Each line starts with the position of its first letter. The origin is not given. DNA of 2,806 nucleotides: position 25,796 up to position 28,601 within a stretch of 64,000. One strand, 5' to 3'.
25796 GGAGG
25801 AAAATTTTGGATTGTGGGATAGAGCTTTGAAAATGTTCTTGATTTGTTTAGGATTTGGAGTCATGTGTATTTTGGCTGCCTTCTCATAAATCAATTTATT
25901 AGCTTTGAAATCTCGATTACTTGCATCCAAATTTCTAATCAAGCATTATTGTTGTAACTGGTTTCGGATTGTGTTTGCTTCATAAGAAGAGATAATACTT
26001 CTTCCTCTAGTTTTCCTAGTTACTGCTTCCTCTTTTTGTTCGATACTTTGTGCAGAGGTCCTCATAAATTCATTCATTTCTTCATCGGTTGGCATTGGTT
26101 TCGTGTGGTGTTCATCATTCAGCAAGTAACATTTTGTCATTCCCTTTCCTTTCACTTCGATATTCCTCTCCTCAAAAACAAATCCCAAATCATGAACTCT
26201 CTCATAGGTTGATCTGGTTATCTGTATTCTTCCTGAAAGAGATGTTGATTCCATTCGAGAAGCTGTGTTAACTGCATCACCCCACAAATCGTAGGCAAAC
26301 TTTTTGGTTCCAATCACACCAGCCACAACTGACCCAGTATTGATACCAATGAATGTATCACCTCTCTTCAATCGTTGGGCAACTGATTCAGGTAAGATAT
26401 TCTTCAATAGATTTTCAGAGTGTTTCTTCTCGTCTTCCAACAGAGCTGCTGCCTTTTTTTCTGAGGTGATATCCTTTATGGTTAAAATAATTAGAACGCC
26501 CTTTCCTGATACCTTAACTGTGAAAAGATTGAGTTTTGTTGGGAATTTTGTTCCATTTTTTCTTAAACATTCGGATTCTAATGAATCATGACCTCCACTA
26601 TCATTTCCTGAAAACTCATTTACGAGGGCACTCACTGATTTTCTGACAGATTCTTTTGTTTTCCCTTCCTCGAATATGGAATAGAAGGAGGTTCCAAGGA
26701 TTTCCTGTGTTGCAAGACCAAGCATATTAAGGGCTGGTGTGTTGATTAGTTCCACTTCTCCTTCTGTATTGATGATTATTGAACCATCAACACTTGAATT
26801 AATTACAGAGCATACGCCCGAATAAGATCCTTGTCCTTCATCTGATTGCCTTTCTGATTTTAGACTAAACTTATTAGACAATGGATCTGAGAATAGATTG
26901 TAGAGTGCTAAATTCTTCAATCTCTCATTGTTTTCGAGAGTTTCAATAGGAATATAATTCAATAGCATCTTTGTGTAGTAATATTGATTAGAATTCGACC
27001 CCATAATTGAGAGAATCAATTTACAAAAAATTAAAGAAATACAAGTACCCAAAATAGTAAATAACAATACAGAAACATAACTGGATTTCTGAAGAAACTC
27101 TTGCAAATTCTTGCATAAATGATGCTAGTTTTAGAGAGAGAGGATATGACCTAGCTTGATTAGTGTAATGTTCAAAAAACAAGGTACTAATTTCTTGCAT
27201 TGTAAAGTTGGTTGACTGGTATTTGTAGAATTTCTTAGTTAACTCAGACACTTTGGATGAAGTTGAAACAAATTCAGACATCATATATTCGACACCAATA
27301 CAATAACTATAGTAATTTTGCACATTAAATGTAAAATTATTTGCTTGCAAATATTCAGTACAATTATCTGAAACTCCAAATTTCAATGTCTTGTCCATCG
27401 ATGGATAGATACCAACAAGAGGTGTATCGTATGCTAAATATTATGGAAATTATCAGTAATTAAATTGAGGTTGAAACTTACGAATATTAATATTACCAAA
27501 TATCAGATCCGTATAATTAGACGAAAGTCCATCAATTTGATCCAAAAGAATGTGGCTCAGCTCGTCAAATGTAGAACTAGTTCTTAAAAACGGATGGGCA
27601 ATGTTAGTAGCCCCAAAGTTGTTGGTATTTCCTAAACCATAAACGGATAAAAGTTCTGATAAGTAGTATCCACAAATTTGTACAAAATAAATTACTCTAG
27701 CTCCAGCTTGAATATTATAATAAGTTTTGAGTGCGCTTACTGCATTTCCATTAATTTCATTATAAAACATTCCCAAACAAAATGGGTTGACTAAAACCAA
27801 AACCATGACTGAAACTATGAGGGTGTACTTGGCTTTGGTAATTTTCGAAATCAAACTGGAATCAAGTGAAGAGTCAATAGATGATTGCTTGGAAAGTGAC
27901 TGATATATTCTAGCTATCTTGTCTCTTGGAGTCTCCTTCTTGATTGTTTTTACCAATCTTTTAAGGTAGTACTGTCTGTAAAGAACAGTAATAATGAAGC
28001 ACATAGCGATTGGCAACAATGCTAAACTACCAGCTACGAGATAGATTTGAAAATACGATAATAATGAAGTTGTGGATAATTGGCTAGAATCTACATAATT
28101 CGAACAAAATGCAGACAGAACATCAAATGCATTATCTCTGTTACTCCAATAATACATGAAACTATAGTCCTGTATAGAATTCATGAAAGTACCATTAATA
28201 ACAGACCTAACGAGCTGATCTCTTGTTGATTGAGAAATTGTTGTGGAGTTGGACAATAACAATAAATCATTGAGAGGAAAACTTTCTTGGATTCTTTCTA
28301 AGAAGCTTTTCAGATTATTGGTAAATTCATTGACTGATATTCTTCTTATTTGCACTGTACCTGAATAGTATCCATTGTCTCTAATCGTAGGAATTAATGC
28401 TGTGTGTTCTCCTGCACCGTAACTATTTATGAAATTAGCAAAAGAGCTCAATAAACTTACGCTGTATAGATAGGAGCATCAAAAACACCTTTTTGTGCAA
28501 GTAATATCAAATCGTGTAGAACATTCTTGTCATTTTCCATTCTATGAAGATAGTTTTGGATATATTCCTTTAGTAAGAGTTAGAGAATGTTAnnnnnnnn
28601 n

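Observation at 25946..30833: Polytopic membrane protein with PAS domain and a cyclase-homology domain missing its metal-binding half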

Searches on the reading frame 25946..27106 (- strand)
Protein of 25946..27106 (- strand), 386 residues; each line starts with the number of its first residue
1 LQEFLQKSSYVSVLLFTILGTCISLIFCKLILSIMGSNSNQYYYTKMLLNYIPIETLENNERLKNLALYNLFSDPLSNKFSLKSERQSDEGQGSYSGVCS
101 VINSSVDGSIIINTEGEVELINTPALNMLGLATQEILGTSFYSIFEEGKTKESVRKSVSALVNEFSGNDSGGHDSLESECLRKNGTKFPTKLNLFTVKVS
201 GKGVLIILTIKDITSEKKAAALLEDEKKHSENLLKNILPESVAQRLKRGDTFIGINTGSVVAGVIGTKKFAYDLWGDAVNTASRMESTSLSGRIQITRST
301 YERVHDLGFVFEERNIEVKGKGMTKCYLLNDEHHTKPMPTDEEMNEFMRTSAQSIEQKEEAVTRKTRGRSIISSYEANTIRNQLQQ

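Call 4: search_protein_families(library=pfam, proteins=[window:25946-27106:-], max_evalue=1)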
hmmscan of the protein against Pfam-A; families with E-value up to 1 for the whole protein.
window:25946-27106:- (386 aa): 8 families
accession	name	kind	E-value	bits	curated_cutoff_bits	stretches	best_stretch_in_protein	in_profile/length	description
PF00211.25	Guanylate_cyc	-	3.2e-25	89.2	21.9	1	253-330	104-182/183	Adenylate and Guanylate cyclase catalytic domain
PF13426.13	PAS_9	-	6e-15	55.8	27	1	107-214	2-102/103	PAS domain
PF00989.32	PAS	-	9.6e-05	22.8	22.6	1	101-153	6-61/113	PAS fold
PF08448.16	PAS_4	-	0.00072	20.2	23.1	1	103-217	2-109/110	PAS fold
PF07701.20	HNOBA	-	0.0035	17.3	23.4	1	218-246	188-216/216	Heme NO binding associated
PF12860.13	PAS_7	-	0.0092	16.6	27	1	107-220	6-114/115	PAS fold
PF24820.1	Diguanyl_cycl_sensor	-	0.039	14.3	28.1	1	107-158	7-57/109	Diguanylate cyclase-like sensor domain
PF13188.13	PAS_8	-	0.07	13.5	21.8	1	100-145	5-47/65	PAS domain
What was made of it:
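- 26456..26809 (-): PAS domain (PAS_9), intact but out of frame with the upstream exons. Call 4 (E 6e-15).
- Checked: Pfam (call 4) gives PAS_9 (E 6e-15) and Guanylate_cyc (E 3e-25) on the ORF 25946-27106(-).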

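Call 44: find_encoding_contigs(protein=window:25946-27004:-, flank=6000, max_places=6)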
Protein window:25946-27004:- (352 aa): no gene with exactly this product is on record in the collection.

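Call 51: search_solved_structures(query=window:25946-27004:-, max_evalue=1e-8, show_alignments=3)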
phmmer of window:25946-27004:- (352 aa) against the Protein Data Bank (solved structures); distinct sequences matched with E-value up to 1e-8: 27.
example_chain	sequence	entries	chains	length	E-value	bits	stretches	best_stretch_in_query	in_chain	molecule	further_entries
8buz_A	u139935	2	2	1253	1.1e-29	107.1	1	216-287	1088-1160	Adenylate cyclase type 8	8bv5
9u3p_A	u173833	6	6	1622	3.5e-28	102.2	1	219-296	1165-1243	Adenylate cyclase type 9,Protein M2-1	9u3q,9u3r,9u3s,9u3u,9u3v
7pd4_A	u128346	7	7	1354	4.3e-28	102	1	219-295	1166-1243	Adenylate cyclase 9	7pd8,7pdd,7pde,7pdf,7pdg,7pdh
6r4o_A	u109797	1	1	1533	7.3e-28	101.2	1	219-295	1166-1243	Adenylate cyclase 9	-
6r3q_A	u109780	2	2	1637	8.1e-28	101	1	219-295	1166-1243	Adenylate cyclase 9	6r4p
4p2f_A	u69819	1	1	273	4e-25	92.2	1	218-295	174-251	Adenylate cyclase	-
7yzi_A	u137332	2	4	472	5.5e-25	91.7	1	218-295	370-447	Adenylate cyclase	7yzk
7yz9_A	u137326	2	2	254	1e-24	90.8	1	218-295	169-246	Adenylate cyclase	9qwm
5o5k_A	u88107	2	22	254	1.3e-24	90.5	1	219-295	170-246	Adenylate cyclase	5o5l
4p2x_A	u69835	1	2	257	1.6e-23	87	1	218-295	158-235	Adenylate cyclase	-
4p2m_A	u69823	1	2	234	2.1e-23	86.6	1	217-295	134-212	Adenylate cyclase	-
8sl3_A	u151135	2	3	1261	4.3e-23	85.5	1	218-296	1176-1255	Adenylate cyclase type 5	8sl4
1yk9_A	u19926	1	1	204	5.3e-19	72.1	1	218-295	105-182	Adenylate cyclase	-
1ab8_A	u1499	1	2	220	2.4e-16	63.4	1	219-299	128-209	ADENYLYL CYCLASE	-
1cul_B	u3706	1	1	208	3.1e-16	63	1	219-298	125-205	TYPE II ADENYLYL CYCLASE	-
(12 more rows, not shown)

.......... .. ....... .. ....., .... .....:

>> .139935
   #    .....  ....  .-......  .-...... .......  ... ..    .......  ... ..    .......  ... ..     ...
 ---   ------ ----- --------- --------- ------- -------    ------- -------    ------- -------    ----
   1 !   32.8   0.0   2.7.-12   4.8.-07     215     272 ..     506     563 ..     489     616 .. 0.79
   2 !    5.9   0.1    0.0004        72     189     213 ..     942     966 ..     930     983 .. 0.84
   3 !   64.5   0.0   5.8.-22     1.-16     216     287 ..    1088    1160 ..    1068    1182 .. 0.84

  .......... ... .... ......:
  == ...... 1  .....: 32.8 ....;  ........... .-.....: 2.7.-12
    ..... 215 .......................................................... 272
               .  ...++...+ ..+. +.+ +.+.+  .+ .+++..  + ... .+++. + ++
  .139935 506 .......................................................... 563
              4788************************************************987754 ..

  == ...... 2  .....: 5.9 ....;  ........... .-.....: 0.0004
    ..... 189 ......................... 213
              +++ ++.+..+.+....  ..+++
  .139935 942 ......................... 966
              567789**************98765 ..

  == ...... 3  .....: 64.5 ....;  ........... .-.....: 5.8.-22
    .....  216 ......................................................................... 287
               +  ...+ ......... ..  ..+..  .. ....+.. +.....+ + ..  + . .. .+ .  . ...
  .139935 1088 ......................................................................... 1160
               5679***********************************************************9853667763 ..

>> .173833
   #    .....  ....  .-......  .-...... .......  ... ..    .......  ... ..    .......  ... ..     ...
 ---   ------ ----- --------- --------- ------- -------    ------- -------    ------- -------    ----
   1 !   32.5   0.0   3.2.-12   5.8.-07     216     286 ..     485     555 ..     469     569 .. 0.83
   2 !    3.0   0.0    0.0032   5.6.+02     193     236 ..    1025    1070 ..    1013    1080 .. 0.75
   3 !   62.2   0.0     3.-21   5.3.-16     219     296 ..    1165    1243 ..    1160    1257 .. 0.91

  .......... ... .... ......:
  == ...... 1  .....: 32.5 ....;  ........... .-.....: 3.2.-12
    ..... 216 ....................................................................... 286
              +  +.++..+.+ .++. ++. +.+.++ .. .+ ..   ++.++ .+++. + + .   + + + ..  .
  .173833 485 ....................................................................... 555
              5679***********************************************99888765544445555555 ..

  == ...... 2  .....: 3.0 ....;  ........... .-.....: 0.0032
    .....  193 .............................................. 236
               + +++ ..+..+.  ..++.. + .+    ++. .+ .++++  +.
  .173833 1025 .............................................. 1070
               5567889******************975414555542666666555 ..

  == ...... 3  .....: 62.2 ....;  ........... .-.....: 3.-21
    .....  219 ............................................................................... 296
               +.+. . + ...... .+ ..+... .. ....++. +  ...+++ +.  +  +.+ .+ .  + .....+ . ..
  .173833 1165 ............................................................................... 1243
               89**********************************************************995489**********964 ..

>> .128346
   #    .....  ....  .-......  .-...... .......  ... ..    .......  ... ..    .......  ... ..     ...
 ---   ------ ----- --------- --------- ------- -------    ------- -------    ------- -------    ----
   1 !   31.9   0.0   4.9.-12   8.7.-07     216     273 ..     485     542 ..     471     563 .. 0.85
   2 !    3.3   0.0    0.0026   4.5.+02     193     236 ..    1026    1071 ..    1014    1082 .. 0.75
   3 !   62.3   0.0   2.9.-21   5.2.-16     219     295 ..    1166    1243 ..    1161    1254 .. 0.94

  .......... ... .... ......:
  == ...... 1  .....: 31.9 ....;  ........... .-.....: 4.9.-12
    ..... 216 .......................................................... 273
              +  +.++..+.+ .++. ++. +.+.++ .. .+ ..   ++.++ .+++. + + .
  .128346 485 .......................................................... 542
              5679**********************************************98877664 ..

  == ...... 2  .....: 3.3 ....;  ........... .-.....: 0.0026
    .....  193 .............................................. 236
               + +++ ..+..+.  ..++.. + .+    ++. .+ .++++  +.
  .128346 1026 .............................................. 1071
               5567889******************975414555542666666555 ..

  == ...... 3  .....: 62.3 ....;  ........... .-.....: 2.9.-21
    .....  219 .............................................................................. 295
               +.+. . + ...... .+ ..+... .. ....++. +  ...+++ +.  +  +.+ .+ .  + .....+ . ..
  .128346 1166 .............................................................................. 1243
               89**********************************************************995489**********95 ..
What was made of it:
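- On Class III nucleotidyl cyclase catalytic domain (PF00211), catalytically competent: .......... is retained and aligns to solved adenylyl cyclases (call 51).
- Closest known: C2-type catalytic-domain halves of heterodimeric class III cyclases. Same: It aligns to AC8 C2 residues 1088-1160 and AC2 C2 residues 129-209 (call 51).
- The deletion is in frame and keeps the substrate Asp and the transition-state Asn and Arg, which are the residues a C2-like partner contributes (calls 4, 51).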

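Call 63: predict_structure(alignment_id=A2)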
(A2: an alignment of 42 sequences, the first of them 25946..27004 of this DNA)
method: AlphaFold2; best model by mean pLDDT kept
length: 352 residues; sequences in the alignment: 42
mean_pLDDT: 78.9   pTM: 0.48
mean pLDDT of the five models: 78.9, 77.1, 76.9, 75.5, 73.2
residues with pLDDT >= 90: 133; 70-90: 127; 50-70: 49; < 50: 43
segments of 3 or more residues with pLDDT < 50: 1-3, 39-55, 218-240
pLDDT, mean of each block of 10 residues (from residue 1): 58 82 88 68 47 54 91 96 97 97 97 96 95 86 97 97 91 97 93 79 68 57 33 42 63 74 84 90 83 88 74 87 82 61 72 72
secondary structure, 60 per line:
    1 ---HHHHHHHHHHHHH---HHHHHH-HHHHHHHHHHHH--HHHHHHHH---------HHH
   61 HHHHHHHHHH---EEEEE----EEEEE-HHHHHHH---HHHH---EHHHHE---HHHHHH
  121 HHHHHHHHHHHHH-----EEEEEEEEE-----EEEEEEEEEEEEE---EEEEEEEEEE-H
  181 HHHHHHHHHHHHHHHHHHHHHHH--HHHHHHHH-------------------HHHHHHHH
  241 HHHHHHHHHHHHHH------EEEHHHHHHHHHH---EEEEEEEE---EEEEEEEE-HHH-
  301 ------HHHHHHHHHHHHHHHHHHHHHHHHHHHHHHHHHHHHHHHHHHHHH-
elements in order: H4-16 H20-25 H27-38 H41-48 H58-70 E74-78 E83-87 H89-95 H99-102 H107-110 H115-133 E139-147 E153-165 E169-178 H180-203 H206-213 H233-254 E261-263 H264-273 E277-284 E288-295 H307-351
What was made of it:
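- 26456..26809 (-): AlphaFold2 pLDDT is above 90 (call 63).
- AlphaFold2 models the PAS domain at pLDDT above 90, but leaves residues 218-240 (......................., normally the beta4-beta5 hairpin) unstructured at pLDDT 33-42 (call 63). AlphaFold2 leaves the junction hairpin disordered (call 63).
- Tried and rejected: AlphaFold2 model of the PAS + remnant ORF (call 63).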

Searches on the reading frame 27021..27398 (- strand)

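Call 4: search_protein_families(library=pfam, proteins=[window:27021-27398:-], max_evalue=1)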
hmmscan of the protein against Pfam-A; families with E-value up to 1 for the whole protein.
window:27021-27398:- (125 aa): 1 family
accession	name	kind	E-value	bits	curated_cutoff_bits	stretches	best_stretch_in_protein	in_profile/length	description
PF09028.16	Mac-1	-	0.0025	17.3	20.3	1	10-82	147-220/361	Mac 1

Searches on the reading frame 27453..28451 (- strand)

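Call 4: search_protein_families(library=pfam, proteins=[window:27453-28451:-], max_evalue=1)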
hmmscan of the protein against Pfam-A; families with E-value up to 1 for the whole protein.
window:27453-28451:- (332 aa): 2 families
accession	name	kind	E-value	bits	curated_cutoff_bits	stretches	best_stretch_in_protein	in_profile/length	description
PF06757.18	Ins_allergen_rp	-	0.013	15.8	23.2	1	118-192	62-130/174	Insect allergen related repeat, nitrile-specifier detoxification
PF06743.20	FAST_1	-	0.36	11.2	27.4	1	41-93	19-71/72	FAST kinase-like protein, subdomain 1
